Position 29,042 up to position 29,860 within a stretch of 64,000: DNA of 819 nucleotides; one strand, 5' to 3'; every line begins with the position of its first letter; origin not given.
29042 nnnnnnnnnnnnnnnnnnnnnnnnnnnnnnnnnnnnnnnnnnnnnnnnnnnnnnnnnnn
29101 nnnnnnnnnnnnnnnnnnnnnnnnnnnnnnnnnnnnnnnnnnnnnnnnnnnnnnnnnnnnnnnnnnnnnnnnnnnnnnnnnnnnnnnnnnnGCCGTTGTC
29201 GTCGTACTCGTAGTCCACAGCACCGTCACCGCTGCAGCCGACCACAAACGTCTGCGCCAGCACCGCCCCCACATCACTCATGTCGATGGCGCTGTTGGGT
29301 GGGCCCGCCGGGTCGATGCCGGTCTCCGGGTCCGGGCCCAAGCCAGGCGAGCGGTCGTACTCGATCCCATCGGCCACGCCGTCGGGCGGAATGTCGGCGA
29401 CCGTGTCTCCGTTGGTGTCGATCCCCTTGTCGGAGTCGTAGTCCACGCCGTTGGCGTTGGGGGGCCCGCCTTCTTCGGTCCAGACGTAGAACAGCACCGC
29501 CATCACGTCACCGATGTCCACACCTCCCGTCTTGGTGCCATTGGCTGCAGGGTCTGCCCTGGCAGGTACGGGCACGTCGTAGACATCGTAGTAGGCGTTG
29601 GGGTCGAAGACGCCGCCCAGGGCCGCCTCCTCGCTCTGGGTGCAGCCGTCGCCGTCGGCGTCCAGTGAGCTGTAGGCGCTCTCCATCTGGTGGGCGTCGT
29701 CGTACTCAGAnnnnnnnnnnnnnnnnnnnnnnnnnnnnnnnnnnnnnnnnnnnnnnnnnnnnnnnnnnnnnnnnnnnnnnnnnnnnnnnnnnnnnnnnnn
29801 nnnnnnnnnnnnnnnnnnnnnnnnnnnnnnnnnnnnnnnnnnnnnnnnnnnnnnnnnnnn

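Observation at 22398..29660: A ~120-aa dockerin-like double Ca-loop module shared by a beta-helix protein, a PD40 protein, and, embedded internally, the RHS toxin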

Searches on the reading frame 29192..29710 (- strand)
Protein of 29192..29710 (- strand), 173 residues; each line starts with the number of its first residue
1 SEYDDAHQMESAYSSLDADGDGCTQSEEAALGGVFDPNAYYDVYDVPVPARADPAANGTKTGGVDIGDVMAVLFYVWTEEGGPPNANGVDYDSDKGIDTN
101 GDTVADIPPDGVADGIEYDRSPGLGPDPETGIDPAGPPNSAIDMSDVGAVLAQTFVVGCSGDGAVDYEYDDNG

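Call 12: search_protein_families(library=pfam, proteins=[window:29192-29710:-], max_evalue=10)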
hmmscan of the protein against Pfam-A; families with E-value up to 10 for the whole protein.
seq(173 aa): 0 families

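Call 13: search_protein_families(library=ncbifam, proteins=[window:29192-29710:-], max_evalue=10)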
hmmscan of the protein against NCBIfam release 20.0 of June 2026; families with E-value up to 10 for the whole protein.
seq(173 aa): 1 family
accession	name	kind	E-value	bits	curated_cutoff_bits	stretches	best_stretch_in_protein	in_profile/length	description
NF041520.1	flexitail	domain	7.2e-11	42.8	40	1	17-153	1-102/107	flexitail domain-containing putative surface protein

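Call 74: predict_structure(alignment_id=A5)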
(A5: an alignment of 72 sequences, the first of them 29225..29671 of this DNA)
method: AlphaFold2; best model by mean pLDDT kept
length: 149 residues; sequences in the alignment: 72
mean_pLDDT: 95.4   pTM: 0.89
mean pLDDT of the five models: 95.4, 95.2, 94.9, 87.3, 57.5
residues with pLDDT >= 90: 141; 70-90: 6; 50-70: 2; < 50: 0
segments of 3 or more residues with pLDDT < 50: none
pLDDT, mean of each block of 10 residues (from residue 1): 88 94 96 97 96 98 98 98 96 97 96 93 98 97 87
secondary structure, 60 per line:
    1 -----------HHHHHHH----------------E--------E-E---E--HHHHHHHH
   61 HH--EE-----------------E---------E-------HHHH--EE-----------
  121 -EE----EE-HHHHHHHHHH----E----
elements in order: H12-18 H53-62 H102-105 H131-140

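Call 76: fold_search(model_id=the predicted structure, library=pdb)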
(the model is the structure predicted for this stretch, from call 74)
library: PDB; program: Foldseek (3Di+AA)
matches with E <= 10: 9; with E <= 0.001: 0
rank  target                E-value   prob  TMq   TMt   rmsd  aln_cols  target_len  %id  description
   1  5m0y_B                1.0e+00  0.41  0.29  0.27   6.4        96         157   10  Crystal Structure of the CohScaA-XDocCipB type II complex from Clostridium thermocellum at 1.5Angstrom resolution (released 2017-09-06)
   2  4u3s_B                2.0e+00  0.21  0.29  0.28   4.8       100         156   12  Crystal structure of Coh3ScaB-XDoc_M1ScaA complex: A N-terminal interface mutant of type II Cohesin-X-Dockerin complex (released 2015-07-29)
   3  4wi0_B                5.0e+00  0.10  0.29  0.28   4.2       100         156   12  Crystal structure of Coh3ScaB-XDoc_M2ScaA complex: A C-terminal interface mutant of type II Cohesin-X-Dockerin complex (released 2015-10-07)
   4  2b59_B                5.0e+00  0.09  0.28  0.27   7.9       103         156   17  The type II cohesin dockerin complex (released 2005-10-11)
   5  3kcp_A                5.4e+00  0.10  0.29  0.15   6.7       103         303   17  Crystal structure of interacting Clostridium thermocellum multimodular components (released 2010-02-09)
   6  10fe_F                7.0e+00  0.00  0.13  0.15  15.0       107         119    9  OX1-Germline in complex with GluN1-GluN2B, full refinement (released 2026-03-25)
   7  5k39_B                9.2e+00  0.08  0.27  0.26   6.5        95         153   13  THE TYPE II COHESIN DOCKERIN COMPLEX FROM CLOSTRIDIUM THERMOCELLUM (released 2017-03-29)
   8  4fl4_C                9.2e+00  0.02  0.13  0.07   2.8        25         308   32  Scaffoldin conformation and dynamics revealed by a ternary complex from the Clostridium thermocellum cellulosome (released 2012-06-27)
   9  9cip_A                9.2e+00  0.01  0.14  0.07   9.9        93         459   12  MicroED structure of the C11 cysteine protease clostripain (released 2024-08-14)
